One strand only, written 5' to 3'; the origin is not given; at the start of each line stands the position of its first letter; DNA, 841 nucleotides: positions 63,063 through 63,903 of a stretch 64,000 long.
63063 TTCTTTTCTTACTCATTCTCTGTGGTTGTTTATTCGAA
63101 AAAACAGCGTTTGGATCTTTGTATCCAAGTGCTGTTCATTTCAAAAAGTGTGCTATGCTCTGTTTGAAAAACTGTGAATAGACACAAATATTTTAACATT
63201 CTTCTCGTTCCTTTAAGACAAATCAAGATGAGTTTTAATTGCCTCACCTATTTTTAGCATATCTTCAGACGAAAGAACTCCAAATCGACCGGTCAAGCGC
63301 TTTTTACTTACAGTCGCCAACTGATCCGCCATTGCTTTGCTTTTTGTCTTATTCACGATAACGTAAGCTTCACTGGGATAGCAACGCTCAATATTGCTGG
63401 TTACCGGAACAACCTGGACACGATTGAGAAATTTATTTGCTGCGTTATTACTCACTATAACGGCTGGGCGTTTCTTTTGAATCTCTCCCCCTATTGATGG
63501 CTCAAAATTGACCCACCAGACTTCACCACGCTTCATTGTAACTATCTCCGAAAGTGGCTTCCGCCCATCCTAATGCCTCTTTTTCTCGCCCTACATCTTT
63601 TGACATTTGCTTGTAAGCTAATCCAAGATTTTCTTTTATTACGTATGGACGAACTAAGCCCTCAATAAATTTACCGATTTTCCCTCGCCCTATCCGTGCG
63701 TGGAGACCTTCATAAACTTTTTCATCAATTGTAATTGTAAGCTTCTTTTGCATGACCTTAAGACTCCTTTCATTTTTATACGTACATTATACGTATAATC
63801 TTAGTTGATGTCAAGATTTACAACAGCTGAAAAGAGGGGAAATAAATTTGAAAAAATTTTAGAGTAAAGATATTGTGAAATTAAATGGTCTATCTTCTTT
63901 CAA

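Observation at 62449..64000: Orphan tRNA 3' fragment, AT-rich tract and a MazEF-like module: possible edge of an integrated element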

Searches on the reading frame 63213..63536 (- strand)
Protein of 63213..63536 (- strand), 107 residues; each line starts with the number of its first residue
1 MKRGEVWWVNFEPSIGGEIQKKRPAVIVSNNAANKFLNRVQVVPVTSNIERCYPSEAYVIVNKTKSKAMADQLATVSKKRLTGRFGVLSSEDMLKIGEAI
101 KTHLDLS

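Call 7: find_encoding_contigs(protein=window:63213-63536:-, flank=10000, max_places=10)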
Protein window:63213-63536:- (107 aa): 4 contigs read that carry it; 3 places shown.
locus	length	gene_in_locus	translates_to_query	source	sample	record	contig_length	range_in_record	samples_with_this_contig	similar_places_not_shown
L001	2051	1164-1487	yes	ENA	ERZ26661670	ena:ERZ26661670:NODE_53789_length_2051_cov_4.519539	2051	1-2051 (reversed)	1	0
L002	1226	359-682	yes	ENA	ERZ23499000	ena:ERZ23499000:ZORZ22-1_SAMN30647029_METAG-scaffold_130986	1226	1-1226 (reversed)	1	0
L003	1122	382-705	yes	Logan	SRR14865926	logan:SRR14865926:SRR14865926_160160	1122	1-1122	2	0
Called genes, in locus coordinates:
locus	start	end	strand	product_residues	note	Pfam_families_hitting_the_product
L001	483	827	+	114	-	PF01797:Y1_Tnp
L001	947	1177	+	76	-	-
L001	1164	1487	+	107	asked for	PF02452:PemK_toxin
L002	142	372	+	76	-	-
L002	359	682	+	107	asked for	PF02452:PemK_toxin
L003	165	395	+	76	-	-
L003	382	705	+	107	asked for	PF02452:PemK_toxin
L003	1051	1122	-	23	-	?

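Call 8: search_protein_families(library=pfam, proteins=[window:63213-63536:-], max_evalue=0.01)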
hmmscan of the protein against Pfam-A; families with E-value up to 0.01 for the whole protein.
window:63213-63536:- (107 aa): 1 family
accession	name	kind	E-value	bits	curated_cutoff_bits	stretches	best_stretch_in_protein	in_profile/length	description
PF02452.23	PemK_toxin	-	3.6e-27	95.2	23.1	1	2-103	1-108/109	PemK-like, MazF-like toxin of type II toxin-antitoxin system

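Call 52: search_protein_families(library=ncbifam, proteins=[window:63213-63536:-], max_evalue=1)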
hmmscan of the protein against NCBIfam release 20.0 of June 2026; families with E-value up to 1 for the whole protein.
window:63213-63536:- (107 aa): 3 families
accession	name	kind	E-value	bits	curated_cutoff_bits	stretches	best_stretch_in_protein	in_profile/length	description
NF007386.0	PRK09907.1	equivalog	1.5e-11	44.3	120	1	3-101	9-107/111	endoribonuclease MazF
NF052489.1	TAtMazFAgrob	equivalog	2.2e-05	24.2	150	1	2-50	7-54/118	type II toxin-antitoxin system toxin MazF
NF007320.0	PRK09812.1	equivalog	0.00041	20.4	129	1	2-47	8-53/116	type II toxin-antitoxin system ChpB family toxin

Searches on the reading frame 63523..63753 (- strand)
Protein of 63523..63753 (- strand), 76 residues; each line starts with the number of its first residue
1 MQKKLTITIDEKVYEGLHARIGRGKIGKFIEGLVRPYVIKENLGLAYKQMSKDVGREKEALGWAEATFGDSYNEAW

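Call 8: search_protein_families(library=pfam, proteins=[window:63523-63753:-], max_evalue=0.01)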
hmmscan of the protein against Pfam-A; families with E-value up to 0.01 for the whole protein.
window:63523-63753:- (76 aa): 0 families

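Call 51: search_protein_families(library=pfam, proteins=[window:63526-63753:-], max_evalue=10)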
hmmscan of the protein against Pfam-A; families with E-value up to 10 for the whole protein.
seq(76 aa): 0 families

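Call 52: search_protein_families(library=ncbifam, proteins=[window:63523-63753:-], max_evalue=1)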
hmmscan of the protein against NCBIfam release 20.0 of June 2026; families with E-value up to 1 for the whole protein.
window:63523-63753:- (76 aa): 1 family
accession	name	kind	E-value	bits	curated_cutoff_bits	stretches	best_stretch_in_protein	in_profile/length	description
NF050104.1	TA_MazE_antitoxin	equivalog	0.17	12.3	65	1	4-70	1-68/69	type II toxin-antitoxin system MazE family antitoxin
